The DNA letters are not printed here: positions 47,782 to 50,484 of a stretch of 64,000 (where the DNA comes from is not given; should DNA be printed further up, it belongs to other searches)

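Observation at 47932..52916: Glycyl-radical enzyme with a G-C-L-D thiyl loop, co-operonic with its activase and an acyl-CoA ligase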

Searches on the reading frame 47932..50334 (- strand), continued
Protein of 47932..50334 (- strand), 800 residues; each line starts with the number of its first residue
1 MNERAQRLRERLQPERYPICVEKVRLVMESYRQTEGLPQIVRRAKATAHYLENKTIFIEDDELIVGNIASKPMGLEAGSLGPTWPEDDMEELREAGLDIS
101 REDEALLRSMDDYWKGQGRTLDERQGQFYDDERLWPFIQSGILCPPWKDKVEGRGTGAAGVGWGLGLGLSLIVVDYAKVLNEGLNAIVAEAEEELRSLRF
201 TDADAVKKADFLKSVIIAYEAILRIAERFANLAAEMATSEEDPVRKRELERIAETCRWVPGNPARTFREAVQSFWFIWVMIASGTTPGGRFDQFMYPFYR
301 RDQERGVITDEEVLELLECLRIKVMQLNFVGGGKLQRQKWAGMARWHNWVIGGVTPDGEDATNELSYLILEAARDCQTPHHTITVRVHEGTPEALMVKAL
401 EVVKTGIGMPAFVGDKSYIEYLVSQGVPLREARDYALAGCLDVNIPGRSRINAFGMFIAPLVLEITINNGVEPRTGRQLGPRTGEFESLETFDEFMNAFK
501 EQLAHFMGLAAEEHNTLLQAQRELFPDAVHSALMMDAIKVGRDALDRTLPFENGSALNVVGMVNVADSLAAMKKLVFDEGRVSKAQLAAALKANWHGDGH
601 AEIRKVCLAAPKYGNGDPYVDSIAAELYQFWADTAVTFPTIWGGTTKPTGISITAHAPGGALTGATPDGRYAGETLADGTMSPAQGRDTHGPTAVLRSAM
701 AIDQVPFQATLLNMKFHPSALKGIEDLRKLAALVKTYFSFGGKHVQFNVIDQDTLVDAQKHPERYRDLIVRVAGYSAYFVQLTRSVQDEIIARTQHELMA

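Call 57: search_protein_families(library=pfam, proteins=[L046:3088-5589:+, L065:1177-1827:-, L076:15775-16605:+, L045:18017-18847:-, L019:19679-21019:+, L042:5087-6526:+, L032:405-1658:-, L069:5191-6462:+, L049:5488-6972:+, L033:8803-9999:+], max_evalue=0.00001)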
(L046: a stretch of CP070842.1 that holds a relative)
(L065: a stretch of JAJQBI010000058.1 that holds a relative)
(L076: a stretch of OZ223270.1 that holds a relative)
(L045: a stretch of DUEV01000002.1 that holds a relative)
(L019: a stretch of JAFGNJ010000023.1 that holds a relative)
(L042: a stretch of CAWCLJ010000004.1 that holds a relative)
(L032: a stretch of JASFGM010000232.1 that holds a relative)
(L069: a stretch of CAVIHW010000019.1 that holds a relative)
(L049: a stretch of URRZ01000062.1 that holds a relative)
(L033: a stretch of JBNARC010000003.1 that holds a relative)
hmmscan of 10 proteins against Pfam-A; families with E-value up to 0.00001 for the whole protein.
L046:3088-5589:+ (833 aa): 18 families
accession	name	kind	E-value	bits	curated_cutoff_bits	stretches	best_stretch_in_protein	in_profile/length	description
PF07992.20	Pyr_redox_2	-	6.3e-34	118.2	26.1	1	353-647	1-291/291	Pyridine nucleotide-disulphide oxidoreductase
PF14691.11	Fer4_20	-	6e-20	71.6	25.8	1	261-339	29-110/113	Dihydroprymidine dehydrogenase domain II, 4Fe-4S cluster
PF13510.11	Fer2_4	-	2.1e-15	56.9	22.8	1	71-103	50-81/82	2Fe-2S iron-sulfur cluster binding domain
PF00070.33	Pyr_redox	-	4.9e-15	56.3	22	1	354-428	1-66/82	Pyridine nucleotide-disulphide oxidoreductase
PF13738.12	Pyr_redox_3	-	4.1e-14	53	30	1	476-631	161-305/305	Pyridine nucleotide-disulphide oxidoreductase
PF13450.12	NAD_binding_8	-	1.4e-10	41.8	21.9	1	357-394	1-38/68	NAD(P)-binding Rossmann-like domain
PF12838.12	Fer4_7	-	3e-08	34.4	27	1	195-252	2-52/52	4Fe-4S dicluster domain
PF01266.30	DAO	-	9.5e-08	32.4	27.9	1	354-388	1-35/353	FAD dependent oxidoreductase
PF01593.30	Amino_oxidase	-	1e-07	32.1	19.8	0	363-393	2-32/443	Flavin containing amine oxidoreductase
PF01262.27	AlaDh_PNT_C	-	1.3e-07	31.7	23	0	353-386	29-62/214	Alanine dehydrogenase/PNT, C-terminal domain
PF22117.2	Fer4_Nqo3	-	2.4e-07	31.3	27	1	186-253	2-66/67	NADH-quinone oxidoreductase subunit 3, ferredoxin-like domain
PF24348.1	DUF7508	-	4.9e-07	30.3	26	1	739-815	3-76/79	Domain of unknown function (DUF7508)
PF14697.11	Fer4_21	-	1.1e-06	29.1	35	1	193-250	6-53/59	4Fe-4S dicluster domain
PF13187.11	Fer4_9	-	2.1e-06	28.1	27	1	195-252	2-51/52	4Fe-4S dicluster domain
PF02826.25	2-Hacid_dh_C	-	5.3e-06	26.4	25.1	0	326-388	8-72/178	D-isomer specific 2-hydroxyacid dehydrogenase, NAD binding domain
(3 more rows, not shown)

L065:1177-1827:- (216 aa): 1 family
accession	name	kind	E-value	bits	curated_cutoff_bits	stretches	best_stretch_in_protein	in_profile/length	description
PF13526.11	DUF4125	-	3.6e-75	252.4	25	1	17-213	1-197/197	Protein of unknown function (DUF4125)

L076:15775-16605:+ (276 aa): 3 families
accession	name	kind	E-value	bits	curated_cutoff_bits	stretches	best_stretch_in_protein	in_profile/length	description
PF13411.12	MerR_1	-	6.3e-14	52.3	21.6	1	12-79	3-68/69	MerR HTH family regulatory protein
PF00376.29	MerR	-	5e-11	42.7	28.2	1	12-49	2-38/38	MerR family regulatory protein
PF09278.17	MerR-DNA-bind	-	2.7e-06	28.4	25.4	1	55-113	2-65/65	MerR, DNA binding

L045:18017-18847:- (276 aa): 1 family
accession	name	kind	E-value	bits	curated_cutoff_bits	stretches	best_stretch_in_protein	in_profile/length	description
PF01869.26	BcrAD_BadFG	-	3.9e-43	148.4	31.5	1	5-252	2-271/271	BadF/BadG/BcrA/BcrD ATPase family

L019:19679-21019:+ (446 aa): 0 families

L042:5087-6526:+ (479 aa): 2 families
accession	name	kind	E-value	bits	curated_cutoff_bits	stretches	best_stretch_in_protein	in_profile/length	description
PF00135.34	COesterase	-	2.7e-93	314.1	27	2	3-328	4-323/515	Carboxylesterase family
PF20434.5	BD-FAE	-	5.2e-07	29.8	26.8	1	88-207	2-108/215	BD-FAE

L032:405-1658:- (417 aa): 1 family
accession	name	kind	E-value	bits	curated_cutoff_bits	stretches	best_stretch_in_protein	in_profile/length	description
PF07690.21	MFS_1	-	5.5e-50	170.7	33.4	2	24-255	12-233/347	Major Facilitator Superfamily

L069:5191-6462:+ (423 aa): 2 families
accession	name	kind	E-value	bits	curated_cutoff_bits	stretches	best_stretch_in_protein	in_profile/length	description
PF00202.27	Aminotran_3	-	8.7e-114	380.8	30.5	1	43-416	6-401/403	Aminotransferase class-III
PF01212.27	Beta_elim_lyase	-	1e-06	28.8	27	1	111-351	37-270/288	Beta-eliminating lyase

L049:5488-6972:+ (494 aa): 0 families

L033:8803-9999:+ (398 aa): 2 families
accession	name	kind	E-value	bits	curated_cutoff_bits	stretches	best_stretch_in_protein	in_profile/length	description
PF07690.21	MFS_1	-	1e-47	163.2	33.4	2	18-270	1-267/347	Major Facilitator Superfamily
PF00083.30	Sugar_tr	-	7.3e-07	28.9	22.3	1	49-183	47-187/452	Sugar (and other) transporter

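Call 58: search_protein_families(library=pfam, proteins=[L024:5649-6344:+, L024:14428-15090:+, L047:7617-8369:+, L038:13028-16573:+, L043:3-920:+, L045:12966-14153:-, L045:12456-12953:-, L056:4897-5385:+, L074:6446-7360:+, L068:12472-13962:+], max_evalue=0.00001)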
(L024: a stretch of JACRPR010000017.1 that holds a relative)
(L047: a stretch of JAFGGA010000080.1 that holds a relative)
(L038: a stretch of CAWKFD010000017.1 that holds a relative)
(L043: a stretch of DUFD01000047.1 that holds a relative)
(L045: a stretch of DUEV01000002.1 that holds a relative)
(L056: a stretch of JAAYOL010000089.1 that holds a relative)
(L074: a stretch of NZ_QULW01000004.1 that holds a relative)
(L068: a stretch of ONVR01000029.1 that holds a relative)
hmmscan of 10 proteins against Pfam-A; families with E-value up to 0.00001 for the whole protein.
L024:5649-6344:+ (231 aa): 2 families
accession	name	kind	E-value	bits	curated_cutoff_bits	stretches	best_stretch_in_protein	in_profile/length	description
PF00392.27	GntR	-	9.2e-19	67.3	27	1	18-78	3-64/64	Bacterial regulatory proteins, gntR family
PF07729.17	FCD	-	2.1e-18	67.4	24.3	1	88-208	1-121/125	FCD domain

L024:14428-15090:+ (220 aa): 6 families
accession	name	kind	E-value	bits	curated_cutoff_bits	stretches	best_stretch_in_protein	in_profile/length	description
PF13247.11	Fer4_11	-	3.2e-24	85.5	26.2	1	107-200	4-99/100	4Fe-4S dicluster domain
PF12838.12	Fer4_7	-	8.8e-09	36.1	27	1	112-159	1-52/52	4Fe-4S dicluster domain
PF13187.11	Fer4_9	-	1.5e-08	35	27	0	66-130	1-52/52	4Fe-4S dicluster domain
PF12837.12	Fer4_6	-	5.4e-08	32.9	25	1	137-160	1-24/24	4Fe-4S binding domain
PF00037.32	Fer4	-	3.2e-06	27.2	21.1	1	139-161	2-24/24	4Fe-4S binding domain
PF13237.11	Fer4_10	-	3.4e-06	27.3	25.5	0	138-191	2-52/53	4Fe-4S dicluster domain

L047:7617-8369:+ (250 aa): 1 family
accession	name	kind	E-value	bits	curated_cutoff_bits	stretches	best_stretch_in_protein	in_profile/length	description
PF02596.20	DUF169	-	1.7e-32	113.4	27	1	13-213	5-208/209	Uncharacterised ArCR, COG2043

L038:13028-16573:+ (1181 aa): 3 families
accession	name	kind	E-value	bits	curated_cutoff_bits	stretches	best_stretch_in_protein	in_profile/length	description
PF25183.1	OMP_b-brl_4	-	1.1e-152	510.8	30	1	268-1174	1-838/838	Outer membrane beta barrel domain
PF13620.12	CarboxypepD_reg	-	8.6e-20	71.3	32.3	1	33-113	2-82/82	Carboxypeptidase regulatory-like domain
PF00593.30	TonB_dep_Rec_b-barrel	-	2.3e-06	28.2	27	1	490-803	64-264/436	TonB dependent receptor-like, beta-barrel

L043:3-920:+ (305 aa): 1 family
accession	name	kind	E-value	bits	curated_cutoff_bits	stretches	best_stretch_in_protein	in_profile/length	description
PF06050.19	HGD-D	-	2.6e-29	103.3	28.4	1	10-282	81-328/342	2-hydroxyglutaryl-CoA dehydratase, D-component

L045:12966-14153:- (395 aa): 3 families
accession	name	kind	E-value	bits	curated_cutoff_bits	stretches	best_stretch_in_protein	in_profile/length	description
PF22691.2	Thiolase_C_1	-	9.9e-42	142.5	28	1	267-391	20-144/144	Thiolase C-terminal domain-like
PF00108.29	Thiolase_N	-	4.1e-17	62.9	26.4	1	8-228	3-260/260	Thiolase, N-terminal domain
PF02803.24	Thiolase_C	-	3.9e-11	43.1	27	1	269-362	26-101/123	Thiolase, C-terminal domain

L045:12456-12953:- (165 aa): 1 family
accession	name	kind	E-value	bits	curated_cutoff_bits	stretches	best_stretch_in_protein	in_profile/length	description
PF12172.15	zf-ChsH2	-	3.9e-10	39.8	23.2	1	37-69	4-36/37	ChsH2, rubredoxin-like zinc ribbon domain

L056:4897-5385:+ (162 aa): 1 family
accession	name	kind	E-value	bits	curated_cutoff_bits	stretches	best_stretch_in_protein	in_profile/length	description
PF03167.25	UDG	-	6.5e-09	36.4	24.3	1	8-145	1-125/141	Uracil DNA glycosylase superfamily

L074:6446-7360:+ (304 aa): 10 families
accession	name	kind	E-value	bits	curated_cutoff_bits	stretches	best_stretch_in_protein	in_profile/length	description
PF13424.12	TPR_12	-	4.4e-28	97.7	30.1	3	68-136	9-77/77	Tetratricopeptide repeat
PF00515.34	TPR_1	-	1.1e-22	79.3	27.8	0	105-135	2-32/34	Tetratricopeptide repeat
PF07719.23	TPR_2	-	1.1e-20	72.5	27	0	105-136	2-33/34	Tetratricopeptide repeat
PF13374.12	TPR_10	-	4.2e-19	68.3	27.5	0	230-266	3-39/42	Tetratricopeptide repeat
PF13181.12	TPR_8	-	5.2e-16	57.8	25.7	0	105-136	2-33/34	Tetratricopeptide repeat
PF13176.12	TPR_7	-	7.3e-08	32.4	27.9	0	107-131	2-26/36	Tetratricopeptide repeat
PF13428.12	TPR_14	-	8.4e-08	32.6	23.5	0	107-142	4-36/44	Tetratricopeptide repeat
PF13432.12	TPR_16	-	1.6e-06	28.9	32.7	0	235-259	3-27/65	Tetratricopeptide repeat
PF13371.12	TPR_9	-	3.4e-06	27.4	35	0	225-259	25-59/73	Tetratricopeptide repeat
PF13431.12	TPR_17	-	7.9e-06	26.2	24.4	0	190-206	16-32/34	Tetratricopeptide repeat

L068:12472-13962:+ (496 aa): 0 families

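Call 63: list_cluster_members(proteins=[L074:10001-12403:+, L074:7402-9804:+, L074:1469-3865:+, L039:10001-12391:+, L091:10001-12400:+, L060:10001-12391:+])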
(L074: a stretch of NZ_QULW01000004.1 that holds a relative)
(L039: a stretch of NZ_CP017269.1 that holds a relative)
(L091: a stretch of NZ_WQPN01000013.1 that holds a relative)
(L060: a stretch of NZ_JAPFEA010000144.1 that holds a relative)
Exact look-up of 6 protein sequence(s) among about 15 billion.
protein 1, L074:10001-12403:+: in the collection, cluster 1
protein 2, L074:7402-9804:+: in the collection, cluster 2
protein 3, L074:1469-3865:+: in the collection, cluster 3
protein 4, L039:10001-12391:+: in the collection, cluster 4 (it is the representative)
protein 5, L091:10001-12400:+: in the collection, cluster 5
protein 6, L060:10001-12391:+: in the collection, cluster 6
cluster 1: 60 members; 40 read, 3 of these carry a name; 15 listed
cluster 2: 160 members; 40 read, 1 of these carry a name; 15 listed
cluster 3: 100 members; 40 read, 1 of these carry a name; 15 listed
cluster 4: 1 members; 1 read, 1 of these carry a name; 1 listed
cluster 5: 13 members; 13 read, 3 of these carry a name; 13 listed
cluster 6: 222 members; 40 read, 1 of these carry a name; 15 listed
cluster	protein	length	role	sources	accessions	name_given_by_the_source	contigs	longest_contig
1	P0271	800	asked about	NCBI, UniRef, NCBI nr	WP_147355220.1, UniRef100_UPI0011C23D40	pyruvate formate lyase family protein [Clostridium sp. OM02-18AC] | pyruvate formate lyase family protein n=1 Tax=Clostridium sp. OM02-18AC TaxID=2292311 ...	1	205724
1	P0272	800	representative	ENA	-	-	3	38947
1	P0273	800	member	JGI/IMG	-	formate C-acetyltransferase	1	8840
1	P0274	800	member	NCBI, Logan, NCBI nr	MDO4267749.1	MAG: pyruvate formate lyase family protein [Eubacteriales bacterium] | pyruvate formate lyase family protein [Eubacteriales bacterium]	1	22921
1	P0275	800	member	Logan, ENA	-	-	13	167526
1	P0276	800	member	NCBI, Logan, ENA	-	-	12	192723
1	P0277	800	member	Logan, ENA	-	-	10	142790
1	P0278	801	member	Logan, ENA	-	-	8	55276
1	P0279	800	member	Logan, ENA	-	-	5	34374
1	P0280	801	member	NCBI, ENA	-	-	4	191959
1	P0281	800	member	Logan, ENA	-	-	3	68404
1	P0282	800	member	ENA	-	-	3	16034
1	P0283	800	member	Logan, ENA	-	-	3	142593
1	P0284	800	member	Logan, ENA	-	-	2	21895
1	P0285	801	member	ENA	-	-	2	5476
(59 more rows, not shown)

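Call 69: predict_structure(alignment_id=A1)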
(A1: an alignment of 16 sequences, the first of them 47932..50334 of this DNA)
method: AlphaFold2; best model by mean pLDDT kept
length: 800 residues; sequences in the alignment: 16
mean_pLDDT: 62.5   pTM: 0.66
mean pLDDT of the five models: 62.5, 59.5, 58.0, 57.5, 56.6
residues with pLDDT >= 90: 45; 70-90: 295; 50-70: 214; < 50: 246
segments of 3 or more residues with pLDDT < 50: 69-75, 77-83, 119-173, 282-286, 328-347, 438-457, 524-560, 594-598, 608-616, 652-693, 765-783, 792-800
pLDDT, mean of each block of 10 residues (from residue 1): 53 54 74 76 76 73 56 44 54 61 70 58 45 43 40 35 34 66 88 82 67 78 87 90 87 89 91 77 55 89 91 80 59 43 49 84 89 64 77 90 69 80 70 55 31 42 80 75 86 89 79 58 41 32 33 40 64 76 72 50 51 54 76 71 55 36 26 29 33 55 68 59 75 80 68 55 49 38 49 37
secondary structure, 60 per line:
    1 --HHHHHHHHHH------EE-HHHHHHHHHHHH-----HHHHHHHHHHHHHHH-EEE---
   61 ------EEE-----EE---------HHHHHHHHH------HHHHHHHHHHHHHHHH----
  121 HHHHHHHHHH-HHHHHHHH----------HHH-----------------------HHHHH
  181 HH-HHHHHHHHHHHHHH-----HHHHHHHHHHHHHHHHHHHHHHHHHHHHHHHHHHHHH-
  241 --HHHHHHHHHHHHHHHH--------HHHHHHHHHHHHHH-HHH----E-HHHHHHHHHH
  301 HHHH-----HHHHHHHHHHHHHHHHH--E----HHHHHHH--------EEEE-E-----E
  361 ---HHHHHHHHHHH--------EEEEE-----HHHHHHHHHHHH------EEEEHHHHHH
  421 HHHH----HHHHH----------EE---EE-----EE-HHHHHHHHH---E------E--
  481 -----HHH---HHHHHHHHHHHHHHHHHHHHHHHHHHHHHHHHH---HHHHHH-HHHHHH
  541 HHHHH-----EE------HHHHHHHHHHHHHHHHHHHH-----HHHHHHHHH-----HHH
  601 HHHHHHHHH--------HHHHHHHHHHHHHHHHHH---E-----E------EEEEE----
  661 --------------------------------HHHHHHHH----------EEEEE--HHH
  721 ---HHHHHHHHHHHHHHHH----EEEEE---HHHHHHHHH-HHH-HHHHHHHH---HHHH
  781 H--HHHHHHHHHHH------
elements in order (helices of 4 or more, strands of 3 or more residues): H3-12 H22-33 H39-53 E55-57 E67-69 H86-94 H101-116 H121-130 H132-139 H176-182 H184-197 H203-239 H243-258 H267-280 H291-304 H310-326 H334-340 E349-352 H364-374 E383-387 H393-404 E411-414 H415-424 H429-433 H459-467 H492-524 H528-533 H535-545 H559-578 H584-592 H598-609 H618-635 E652-656 H693-700 E711-715 H724-739 E744-748 H752-760 H766-773 H777-781 H784-794
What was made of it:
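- The AlphaFold model was poor in the core (pLDDT below 50 at the Cys and Gly loops, call 69), so the geometry of Asp442 is untested.
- Tried and rejected: AlphaFold2 on a 16-sequence alignment gave a poor model (mean pLDDT 62.5; the Cys loop, the Gly loop and segments 119-173 and 652-693 were below 50; call 69).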

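Call 78: fold_search(model_id=the predicted structure, library=pdb)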
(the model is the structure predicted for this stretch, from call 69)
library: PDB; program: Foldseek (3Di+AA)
matches with E <= 10: 218; with E <= 0.001: 61
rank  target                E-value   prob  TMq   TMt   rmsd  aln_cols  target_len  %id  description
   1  5i2g_A                3.0e-40  1.00  0.62  0.62  10.9       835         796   33  1,2-propanediol Dehydration in Roseburia inulinivorans; Structural Basis for Substrate and Enantiomer Selectivity (released 2016-06-01)
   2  5i2g_B                1.2e-39  1.00  0.62  0.62  10.9       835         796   33  1,2-propanediol Dehydration in Roseburia inulinivorans; Structural Basis for Substrate and Enantiomer Selectivity (released 2016-06-01)
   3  9rco_A                2.2e-39  1.00  0.61  0.62  10.8       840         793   33  1,2-propanediol dehydratase with 0.1 % glycerol additive (released 2025-06-11)
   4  5i2a_A                2.6e-39  1.00  0.63  0.60  11.0       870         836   32  1,2-propanediol Dehydration in Roseburia inulinivorans; Structural Basis for Substrate and Enantiomer Selectivity (released 2016-06-01)
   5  1r8w_A                3.5e-39  1.00  0.62  0.63  10.5       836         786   34  Native structure of the B12-independent glycerol dehydratase from clostridium butyricum (released 2004-06-01)
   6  5i2a_B                7.2e-39  1.00  0.62  0.60  11.1       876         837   32  1,2-propanediol Dehydration in Roseburia inulinivorans; Structural Basis for Substrate and Enantiomer Selectivity (released 2016-06-01)
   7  9rcq_A                7.2e-39  1.00  0.62  0.61  10.9       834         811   33  1,2-propanediol dehydratase with no ligand additives (released 2025-06-11)
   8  9rcp_B                2.2e-38  1.00  0.62  0.62  10.8       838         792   33  1,2-propanediol dehydratase with 0.1 % 1,3-propanediol additive (released 2025-06-11)
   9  9rcp_C                1.0e-37  1.00  0.62  0.62  10.8       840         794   33  1,2-propanediol dehydratase with 0.1 % 1,3-propanediol additive (released 2025-06-11)
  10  5ymr_C                6.2e-36  1.00  0.61  0.61  11.3       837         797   32  The Crystal Structure of IseG (released 2019-03-20)
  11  5a0u_A                1.7e-35  1.00  0.63  0.64  10.7       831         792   31  Structure of CutC choline lyase choline bound form from Klebsiella pneumoniae. (released 2015-07-29)
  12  5ymr_A                2.3e-35  1.00  0.62  0.62  10.6       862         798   31  The Crystal Structure of IseG (released 2019-03-20)
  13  6lon_B                2.5e-35  1.00  0.61  0.61  11.5       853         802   30  Crystal structure of HPSG (released 2020-06-24)
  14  7vua_A                4.6e-35  1.00  0.62  0.63  10.7       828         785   28  Anaerobic hydroxyproline degradation involving C-N cleavage by a glycyl radical enzyme (released 2022-06-01)
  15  5kdp_A                7.6e-35  1.00  0.61  0.60  10.4       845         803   30  E491A mutant of choline TMA-lyase (released 2016-09-28)
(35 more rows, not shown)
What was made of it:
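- Tried and rejected: Foldseek then matched all PFL2-type GREs about equally (TM about 0.6, rmsd 10-11 A; call 78).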

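Call 82: search_solved_structures(query=L089:17519-18571:-, max_evalue=1e-10)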
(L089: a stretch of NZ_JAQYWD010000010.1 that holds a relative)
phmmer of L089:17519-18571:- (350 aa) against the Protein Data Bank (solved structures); distinct sequences matched with E-value up to 1e-10: 20.
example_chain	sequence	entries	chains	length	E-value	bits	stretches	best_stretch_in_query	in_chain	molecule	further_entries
4n6d_A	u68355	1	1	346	2.3e-32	115.7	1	13-341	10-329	TRAP dicarboxylate transporter-DctP subunit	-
5im2_A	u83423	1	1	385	1.1e-17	67.4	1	29-345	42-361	Twin-arginine translocation pathway signal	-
4pgn_A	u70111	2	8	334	1.3e-17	67.2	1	34-270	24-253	Extracellular solute-binding protein, family 7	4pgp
4nap_A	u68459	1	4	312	2e-17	66.6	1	35-270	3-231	Extracellular solute-binding protein, family 7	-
4p56_A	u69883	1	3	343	3.4e-16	62.5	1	36-240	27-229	Putative extracellular solute-binding protein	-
4p9k_A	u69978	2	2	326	3.5e-15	59.2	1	50-291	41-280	TRAP dicarboxylate transporter, DctP subunit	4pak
7nqg_AAA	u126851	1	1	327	1.9e-14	56.8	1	41-272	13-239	TrapT family, dctP subunit, C4-dicarboxylate periplasmic binding protein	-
4n6k_A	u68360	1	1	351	2.3e-14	56.5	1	19-272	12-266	TRAP dicarboxylate transporter-DctP subunit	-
7nr2_AAA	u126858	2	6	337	3.1e-14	56.1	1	47-343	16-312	TRAP dicarboxylate transporter, DctP subunit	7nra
4pbq_A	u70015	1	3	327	3.5e-14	55.9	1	47-285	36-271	Putative TRAP PERIPLASMIC SOLUTE BINDING PROTEIN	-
4pdh_A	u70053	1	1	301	7.2e-14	54.9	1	51-270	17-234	TRAP dicarboxylate transporter, DctP subunit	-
8t9t_A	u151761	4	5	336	9.9e-14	54.4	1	21-269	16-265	Isethionate-binding periplasmic protein DctP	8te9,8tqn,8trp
4nn3_A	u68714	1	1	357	1.4e-13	54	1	3-272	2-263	TRAP dicarboxylate transporter, DctP subunit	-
5i5p_A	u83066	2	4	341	6.3e-13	51.8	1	46-236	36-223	TRAP TRANSPORTER SOLUTE BINDING PROTEIN | TRAP solute Binding Protein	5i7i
5iga_A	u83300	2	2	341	1.2e-11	47.6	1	46-234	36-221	TRAP TRANSPORTER SOLUTE BINDING PROTEIN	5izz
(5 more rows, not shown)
